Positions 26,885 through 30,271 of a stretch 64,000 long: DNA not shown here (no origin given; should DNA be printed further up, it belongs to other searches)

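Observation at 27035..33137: DGR target sits in a co-directional surface module: 1028-aa FN3-rich protein, fused ABC ATPase/FtsX permease, DGR target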

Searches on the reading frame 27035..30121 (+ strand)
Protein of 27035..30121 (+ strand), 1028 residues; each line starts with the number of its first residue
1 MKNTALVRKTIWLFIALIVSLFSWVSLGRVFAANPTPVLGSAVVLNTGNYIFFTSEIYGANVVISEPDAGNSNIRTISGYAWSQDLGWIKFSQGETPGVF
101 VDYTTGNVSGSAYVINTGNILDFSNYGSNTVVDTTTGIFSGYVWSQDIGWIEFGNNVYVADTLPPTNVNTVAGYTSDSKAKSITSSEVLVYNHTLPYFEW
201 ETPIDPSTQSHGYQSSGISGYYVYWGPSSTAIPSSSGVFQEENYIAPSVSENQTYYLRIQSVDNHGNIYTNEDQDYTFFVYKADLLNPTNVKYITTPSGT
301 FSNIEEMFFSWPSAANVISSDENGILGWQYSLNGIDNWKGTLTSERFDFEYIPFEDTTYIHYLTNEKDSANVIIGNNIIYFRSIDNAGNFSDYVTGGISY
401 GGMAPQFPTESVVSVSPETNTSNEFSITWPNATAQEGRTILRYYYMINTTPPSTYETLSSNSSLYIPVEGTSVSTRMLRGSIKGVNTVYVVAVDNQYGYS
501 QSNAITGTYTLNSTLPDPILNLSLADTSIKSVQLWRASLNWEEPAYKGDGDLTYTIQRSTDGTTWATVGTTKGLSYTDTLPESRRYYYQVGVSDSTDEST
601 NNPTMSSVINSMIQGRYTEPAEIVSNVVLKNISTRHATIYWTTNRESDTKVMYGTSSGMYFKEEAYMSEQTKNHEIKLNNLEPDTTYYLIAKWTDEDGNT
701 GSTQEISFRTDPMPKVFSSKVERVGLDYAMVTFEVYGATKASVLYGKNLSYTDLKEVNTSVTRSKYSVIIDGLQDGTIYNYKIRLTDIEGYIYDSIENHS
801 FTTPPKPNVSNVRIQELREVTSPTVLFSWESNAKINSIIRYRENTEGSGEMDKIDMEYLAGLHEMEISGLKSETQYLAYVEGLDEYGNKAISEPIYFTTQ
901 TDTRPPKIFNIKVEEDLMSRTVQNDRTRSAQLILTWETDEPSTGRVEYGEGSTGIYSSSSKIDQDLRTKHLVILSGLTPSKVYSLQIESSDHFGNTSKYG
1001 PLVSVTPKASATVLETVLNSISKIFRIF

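Call 8: search_protein_families(library=pfam, proteins=[window:27035-30121:+], max_evalue=0.01)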
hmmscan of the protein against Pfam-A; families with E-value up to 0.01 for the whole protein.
window:27035-30121:+ (1028 aa): 5 families
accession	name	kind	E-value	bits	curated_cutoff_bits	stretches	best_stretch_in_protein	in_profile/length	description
PF16656.11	Pur_ac_phosph_N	-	3e-14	53.8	30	2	628-710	7-93/93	Purple acid Phosphatase, N-terminal domain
PF00041.27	fn3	-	3.5e-10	40.4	25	1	817-897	8-83/84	Fibronectin type III domain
PF25059.1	FN3_DSCAM-DSCAML_C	-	8.4e-06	26.5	39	0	967-998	42-73/89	DSCAM/DSCAML C-terminal Fn3-like domain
PF25788.1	Ig_Rha78A_N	-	0.00061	20.4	27.4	0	665-710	55-101/105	Rha78A-like, N-terminal immunoglobulin domain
PF25077.1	DUF7800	-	0.005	17.4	27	0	628-687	9-65/89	Domain of unknown function (DUF7800)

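Call 14: find_homologous_proteins(query=window:27035-30121:+, max_evalue=0.00001)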
Query window:27035-30121:+ (1028 aa): 92 proteins with E <= 0.00001 among 8000 candidates.
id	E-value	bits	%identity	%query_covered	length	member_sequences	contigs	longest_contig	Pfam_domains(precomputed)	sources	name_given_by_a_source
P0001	0.0e+0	2264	98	100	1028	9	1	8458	PF25059.2,PF00041.28,PF16656.12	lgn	-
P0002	0.0e+0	2039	86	100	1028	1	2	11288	PF25059.2,PF00041.28,PF16656.12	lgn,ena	-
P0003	0.0e+0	1735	74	100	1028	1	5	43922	PF23376.2,PF00041.28,PF16656.12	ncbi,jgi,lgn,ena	jgi:hypothetical protein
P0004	0.0e+0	1718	73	100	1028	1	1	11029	PF25059.2,PF00041.28,PF16656.12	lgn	-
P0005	0.0e+0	1663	72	98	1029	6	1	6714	PF25059.2,PF00041.28,PF16656.12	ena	-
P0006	0.0e+0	1632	71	96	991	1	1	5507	PF00041.28,PF16656.12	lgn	-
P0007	0.0e+0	1611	68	100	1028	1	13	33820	PF23376.2,PF00041.28,PF16656.12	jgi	jgi:hypothetical protein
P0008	0.0e+0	1611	70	97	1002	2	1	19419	PF25059.2,PF23376.2,PF00041.28,PF16656.12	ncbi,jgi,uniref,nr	ncbi:MAG: Uncharacterized protein XD93_0052 [candidate division WS6 bacterium 34_10]|uniref:Fibronec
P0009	0.0e+0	1600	67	100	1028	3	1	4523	PF25059.2,PF23376.2,PF25788.3,PF00041.28,PF16656.12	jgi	jgi:hypothetical protein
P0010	0.0e+0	1597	68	100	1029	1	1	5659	PF17425.9,PF25059.2,PF23376.2,PF00041.28,PF16656.12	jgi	jgi:hypothetical protein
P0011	0.0e+0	1593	69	97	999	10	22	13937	PF25059.2,PF23376.2,PF00041.28,PF16656.12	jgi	jgi:hypothetical protein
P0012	0.0e+0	1592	67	100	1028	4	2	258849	PF25059.2,PF00041.28,PF16656.12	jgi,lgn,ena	-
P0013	0.0e+0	1588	67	100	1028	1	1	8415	PF17425.9,PF25059.2,PF23376.2,PF00041.28,PF16656.12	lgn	-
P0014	0.0e+0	1581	67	100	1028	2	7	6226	PF23376.2,PF00041.28,PF16656.12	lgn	-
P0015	0.0e+0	1562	66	100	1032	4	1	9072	PF00041.28,PF16656.12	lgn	-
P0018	0.0e+0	1547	66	100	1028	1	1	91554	PF25059.2,PF00041.28,PF16656.12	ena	-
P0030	0.0e+0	1298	57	99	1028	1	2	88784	PF17425.9,PF25059.2,PF23376.2,PF00041.28,PF16656.12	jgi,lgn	-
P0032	0.0e+0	1269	56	99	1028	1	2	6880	PF25059.2,PF23376.2,PF00041.28,PF16656.12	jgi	-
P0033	0.0e+0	1267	56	99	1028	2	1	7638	PF25059.2,PF23376.2,PF00041.28,PF16656.12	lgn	-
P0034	0.0e+0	1258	56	97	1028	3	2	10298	PF25059.2,PF00041.28,PF16656.12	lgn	-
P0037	7.4e-256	870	44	100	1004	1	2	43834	PF25059.2,PF00041.28,PF16656.12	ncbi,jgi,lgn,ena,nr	ncbi:TPA: hypothetical protein DEP90_03130 [Patescibacteria group bacterium]|nr:hypothetical protein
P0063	1.5e-190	654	38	99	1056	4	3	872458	PF16655.13,PF23376.2,PF25077.2,PF00041.28,PF16656.12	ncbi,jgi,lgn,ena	ncbi:MAG: fibronectin type III domain-containing protein [Candidatus Microgenomates bacterium]|jgi:h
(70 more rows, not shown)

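Call 15: find_encoding_contigs(protein=P0003, flank=9000, max_places=2)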
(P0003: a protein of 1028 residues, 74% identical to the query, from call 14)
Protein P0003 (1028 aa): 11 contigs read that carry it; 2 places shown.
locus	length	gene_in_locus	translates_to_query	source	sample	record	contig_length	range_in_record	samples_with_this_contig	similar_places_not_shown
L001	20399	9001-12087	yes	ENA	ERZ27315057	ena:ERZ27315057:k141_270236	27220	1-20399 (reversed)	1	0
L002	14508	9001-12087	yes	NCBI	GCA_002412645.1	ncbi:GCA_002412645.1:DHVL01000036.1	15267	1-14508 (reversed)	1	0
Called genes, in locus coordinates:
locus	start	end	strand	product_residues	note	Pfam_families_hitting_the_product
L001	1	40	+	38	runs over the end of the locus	PF00444:Ribosomal_L36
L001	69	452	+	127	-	PF00416:Ribosomal_S13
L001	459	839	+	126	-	PF00411:Ribosomal_S11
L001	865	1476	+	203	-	PF00163:Ribosomal_S4, PF01479:S4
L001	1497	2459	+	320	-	PF01193:RNA_pol_L, PF01000:RNA_pol_A_bac, PF03118:RNA_pol_A_CTD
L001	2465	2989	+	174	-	PF01196:Ribosomal_L17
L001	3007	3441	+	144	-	PF00572:Ribosomal_L13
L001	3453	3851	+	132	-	PF00380:Ribosomal_S9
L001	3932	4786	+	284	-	PF14257:DUF4349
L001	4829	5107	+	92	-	-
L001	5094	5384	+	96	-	-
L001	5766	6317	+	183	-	-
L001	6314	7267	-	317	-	PF00551:Formyl_trans_N, PF02911:Formyl_trans_C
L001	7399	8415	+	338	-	PF01702:TGT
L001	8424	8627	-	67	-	-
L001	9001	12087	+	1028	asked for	PF00041:fn3 (faint), PF16656:Pur_ac_phosph_N, PF23376:Fn3_VIN3 (faint)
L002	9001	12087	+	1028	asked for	PF00041:fn3 (faint), PF16656:Pur_ac_phosph_N, PF23376:Fn3_VIN3 (faint)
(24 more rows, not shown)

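Call 16: find_encoding_contigs(protein=P0012, flank=9000, max_places=2)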
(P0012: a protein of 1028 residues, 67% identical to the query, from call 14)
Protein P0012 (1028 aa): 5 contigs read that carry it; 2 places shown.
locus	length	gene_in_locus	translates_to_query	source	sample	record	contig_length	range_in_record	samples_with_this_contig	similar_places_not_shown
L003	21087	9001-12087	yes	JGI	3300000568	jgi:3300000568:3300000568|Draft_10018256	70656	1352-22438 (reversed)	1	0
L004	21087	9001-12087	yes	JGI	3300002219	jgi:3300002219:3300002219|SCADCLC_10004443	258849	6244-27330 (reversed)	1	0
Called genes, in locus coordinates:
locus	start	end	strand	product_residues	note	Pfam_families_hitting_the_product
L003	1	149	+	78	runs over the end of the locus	PF00462:Glutaredoxin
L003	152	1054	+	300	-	PF00890:FAD_binding_2 (weak), PF01134:GIDA (weak), PF01266:DAO (faint), PF01946:Thi4 (faint), PF03486:HI0933_like (faint), PF07992:Pyr_redox_2, PF13738:Pyr_redox_3, PF00070:Pyr_redox, +3 more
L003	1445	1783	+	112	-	-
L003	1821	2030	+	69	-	-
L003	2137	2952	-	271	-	PF12686:DUF3800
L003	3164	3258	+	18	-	-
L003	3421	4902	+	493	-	-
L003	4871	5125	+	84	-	-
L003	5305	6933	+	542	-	-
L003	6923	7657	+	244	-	PF00664:ABC_membrane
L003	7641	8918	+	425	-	PF00664:ABC_membrane, PF00005:ABC_tran, PF02463:SMC_N (faint), PF13401:AAA_22 (faint)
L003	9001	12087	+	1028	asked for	PF00041:fn3 (faint), PF25059:FN3_DSCAM-DSCAML_C (faint), PF16656:Pur_ac_phosph_N (weak)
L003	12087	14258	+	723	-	PF00005:ABC_tran, PF13304:AAA_21 (faint), PF12704:MacB_PCD, PF02687:FtsX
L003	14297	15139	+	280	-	PF07603:Lcl_C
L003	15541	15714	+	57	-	PF22296:bAvd (weak)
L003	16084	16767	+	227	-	PF02463:SMC_N (faint), PF00005:ABC_tran, PF13304:AAA_21 (faint)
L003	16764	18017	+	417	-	PF12704:MacB_PCD, PF02687:FtsX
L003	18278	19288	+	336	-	PF13310:Virulence_RhuM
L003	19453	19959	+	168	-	-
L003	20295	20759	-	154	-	PF00578:AhpC-TSA, PF08534:Redoxin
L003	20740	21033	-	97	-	PF01323:DSBA, PF13462:Thioredoxin_4, PF13743:Thioredoxin_5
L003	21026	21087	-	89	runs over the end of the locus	PF13462:Thioredoxin_4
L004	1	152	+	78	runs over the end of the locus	PF00462:Glutaredoxin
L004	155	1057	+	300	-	PF00890:FAD_binding_2 (weak), PF01134:GIDA (weak), PF01266:DAO (faint), PF01946:Thi4 (faint), PF03486:HI0933_like (faint), PF07992:Pyr_redox_2, PF13738:Pyr_redox_3, PF00070:Pyr_redox, +3 more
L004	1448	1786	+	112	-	-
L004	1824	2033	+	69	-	-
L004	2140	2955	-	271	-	PF12686:DUF3800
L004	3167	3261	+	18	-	-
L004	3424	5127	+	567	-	-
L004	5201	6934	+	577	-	PF00664:ABC_membrane, PF00005:ABC_tran, PF02463:SMC_N (faint)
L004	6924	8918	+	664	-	PF00664:ABC_membrane, PF00005:ABC_tran, PF02463:SMC_N (faint), PF13401:AAA_22 (faint)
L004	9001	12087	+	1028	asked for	PF00041:fn3 (faint), PF25059:FN3_DSCAM-DSCAML_C (faint), PF16656:Pur_ac_phosph_N (weak)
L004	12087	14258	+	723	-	PF00005:ABC_tran, PF13304:AAA_21 (faint), PF12704:MacB_PCD, PF02687:FtsX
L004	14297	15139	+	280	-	PF07603:Lcl_C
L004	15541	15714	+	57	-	PF22296:bAvd (weak)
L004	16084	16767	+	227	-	PF02463:SMC_N (faint), PF00005:ABC_tran, PF13304:AAA_21 (faint)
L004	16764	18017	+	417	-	PF12704:MacB_PCD, PF02687:FtsX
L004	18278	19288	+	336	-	PF13310:Virulence_RhuM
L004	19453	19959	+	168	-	-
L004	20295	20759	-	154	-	PF00578:AhpC-TSA, PF08534:Redoxin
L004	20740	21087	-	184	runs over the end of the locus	PF13462:Thioredoxin_4, PF13743:Thioredoxin_5, PF01323:DSBA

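Call 17: find_encoding_contigs(protein=P0030, flank=9000, max_places=1)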
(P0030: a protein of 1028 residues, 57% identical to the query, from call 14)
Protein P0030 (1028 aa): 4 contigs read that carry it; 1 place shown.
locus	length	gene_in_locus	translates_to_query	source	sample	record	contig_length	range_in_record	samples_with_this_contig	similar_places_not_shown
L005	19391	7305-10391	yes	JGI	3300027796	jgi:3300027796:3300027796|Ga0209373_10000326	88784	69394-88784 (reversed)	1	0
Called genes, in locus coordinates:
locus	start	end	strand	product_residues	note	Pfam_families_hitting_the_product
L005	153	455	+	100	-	PF01176:eIF-1a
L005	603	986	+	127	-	PF00416:Ribosomal_S13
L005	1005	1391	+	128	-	PF00411:Ribosomal_S11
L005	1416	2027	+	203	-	PF00163:Ribosomal_S4, PF01479:S4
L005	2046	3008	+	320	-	PF01193:RNA_pol_L, PF14520:HHH_5 (faint), PF01000:RNA_pol_A_bac, PF03118:RNA_pol_A_CTD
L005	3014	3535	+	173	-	PF01196:Ribosomal_L17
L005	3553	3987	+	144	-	PF00572:Ribosomal_L13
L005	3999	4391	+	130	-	PF00380:Ribosomal_S9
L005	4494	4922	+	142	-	PF01476:LysM, PF23473:LysM3_LYK4_5 (faint), PF01476:LysM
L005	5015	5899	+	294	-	PF14257:DUF4349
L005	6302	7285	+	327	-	PF07603:Lcl_C (weak)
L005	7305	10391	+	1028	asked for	PF00041:fn3 (faint), PF17425:Arylsulfotran_N (faint), PF16656:Pur_ac_phosph_N (weak), PF23376:Fn3_VIN3 (faint), PF25059:FN3_DSCAM-DSCAML_C (faint)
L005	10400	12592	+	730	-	PF00005:ABC_tran, PF13304:AAA_21 (faint), PF12704:MacB_PCD, PF02687:FtsX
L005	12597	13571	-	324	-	PF00551:Formyl_trans_N, PF02911:Formyl_trans_C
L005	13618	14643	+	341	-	PF02547:Queuosine_synth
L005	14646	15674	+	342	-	PF01702:TGT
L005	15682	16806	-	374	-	PF05426:Alginate_lyase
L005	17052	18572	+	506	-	PF12072:RNase_Y_N, PF00013:KH_1 (weak), PF01966:HD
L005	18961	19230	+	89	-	PF00216:Bac_DNA_binding, PF18291:HU-HIG (weak)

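Call 18: find_encoding_contigs(protein=P0037, flank=9000, max_places=1)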
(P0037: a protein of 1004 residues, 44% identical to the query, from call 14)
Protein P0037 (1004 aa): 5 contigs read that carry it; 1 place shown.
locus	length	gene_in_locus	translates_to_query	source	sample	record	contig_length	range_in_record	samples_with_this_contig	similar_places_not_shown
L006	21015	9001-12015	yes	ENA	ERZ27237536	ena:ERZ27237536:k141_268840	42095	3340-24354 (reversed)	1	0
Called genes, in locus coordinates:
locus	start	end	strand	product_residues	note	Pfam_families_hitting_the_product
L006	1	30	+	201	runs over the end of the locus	PF07690:MFS_1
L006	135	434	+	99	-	PF01176:eIF-1a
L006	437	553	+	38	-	PF00444:Ribosomal_L36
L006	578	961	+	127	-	PF00416:Ribosomal_S13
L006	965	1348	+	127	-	PF00411:Ribosomal_S11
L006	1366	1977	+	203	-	PF00163:Ribosomal_S4, PF01479:S4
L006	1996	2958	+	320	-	PF01193:RNA_pol_L, PF01000:RNA_pol_A_bac, PF03118:RNA_pol_A_CTD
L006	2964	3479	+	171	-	PF01196:Ribosomal_L17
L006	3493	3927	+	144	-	PF00572:Ribosomal_L13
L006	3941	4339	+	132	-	PF00380:Ribosomal_S9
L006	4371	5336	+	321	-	PF14257:DUF4349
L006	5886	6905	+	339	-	PF07603:Lcl_C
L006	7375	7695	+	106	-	PF22296:bAvd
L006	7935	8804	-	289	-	PF00078:RVT_1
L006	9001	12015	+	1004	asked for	PF00041:fn3 (faint), PF25059:FN3_DSCAM-DSCAML_C (faint), PF16656:Pur_ac_phosph_N (weak)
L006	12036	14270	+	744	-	PF00005:ABC_tran, PF13304:AAA_21 (faint), PF12704:MacB_PCD, PF02687:FtsX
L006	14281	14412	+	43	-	-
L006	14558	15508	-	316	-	PF00551:Formyl_trans_N, PF02911:Formyl_trans_C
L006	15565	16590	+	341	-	PF02547:Queuosine_synth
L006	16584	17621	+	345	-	PF01702:TGT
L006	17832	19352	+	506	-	PF12072:RNase_Y_N, PF00013:KH_1 (weak), PF01966:HD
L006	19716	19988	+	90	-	PF00216:Bac_DNA_binding, PF18291:HU-HIG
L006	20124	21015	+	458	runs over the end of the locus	PF00188:CAP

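Call 19: find_encoding_contigs(protein=P0063, flank=9000, max_places=1)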
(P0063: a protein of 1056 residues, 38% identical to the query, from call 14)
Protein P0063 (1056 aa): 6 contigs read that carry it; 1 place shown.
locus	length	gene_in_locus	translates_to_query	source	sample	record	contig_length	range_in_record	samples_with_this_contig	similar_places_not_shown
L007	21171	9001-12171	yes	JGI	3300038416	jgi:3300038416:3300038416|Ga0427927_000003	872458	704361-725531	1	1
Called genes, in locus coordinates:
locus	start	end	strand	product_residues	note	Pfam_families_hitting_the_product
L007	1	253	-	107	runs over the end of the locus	-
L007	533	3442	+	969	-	PF26449:DUF8128 (faint), PF01935:DUF87 (weak), PF10412:TrwB_AAD_bind (faint)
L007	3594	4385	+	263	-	-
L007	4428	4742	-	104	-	PF11171:DUF2958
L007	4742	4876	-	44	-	-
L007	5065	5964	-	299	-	PF07603:Lcl_C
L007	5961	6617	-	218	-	PF08843:AbiEii (weak)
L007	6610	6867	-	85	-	-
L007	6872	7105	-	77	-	PF21956:DUF6922 (weak)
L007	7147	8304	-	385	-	PF00078:RVT_1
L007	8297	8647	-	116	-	PF22296:bAvd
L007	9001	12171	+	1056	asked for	PF00041:fn3 (faint), PF25077:DUF7800 (faint), PF16655:PhoD_N (faint), PF16656:Pur_ac_phosph_N, PF23376:Fn3_VIN3 (faint)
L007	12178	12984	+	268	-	PF00005:ABC_tran, PF13304:AAA_21 (faint)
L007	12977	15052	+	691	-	PF12704:MacB_PCD, PF02687:FtsX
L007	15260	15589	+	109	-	PF01797:Y1_Tnp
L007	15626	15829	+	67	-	PF13560:HTH_31, PF12844:HTH_19 (faint), PF01381:HTH_3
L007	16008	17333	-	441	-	PF00772:DnaB, PF13481:AAA_25, PF03796:DnaB_C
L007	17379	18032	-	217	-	PF13483:Lactamase_B_3, PF12706:Lactamase_B_2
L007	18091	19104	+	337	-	PF09136:Glucodextran_B, PF17936:Big_6 (weak)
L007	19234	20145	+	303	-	PF00152:tRNA-synt_2 (faint), PF13393:tRNA-synt_His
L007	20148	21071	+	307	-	PF00892:EamA, PF03151:TPT (faint), PF00892:EamA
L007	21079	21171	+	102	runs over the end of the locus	PF01197:Ribosomal_L31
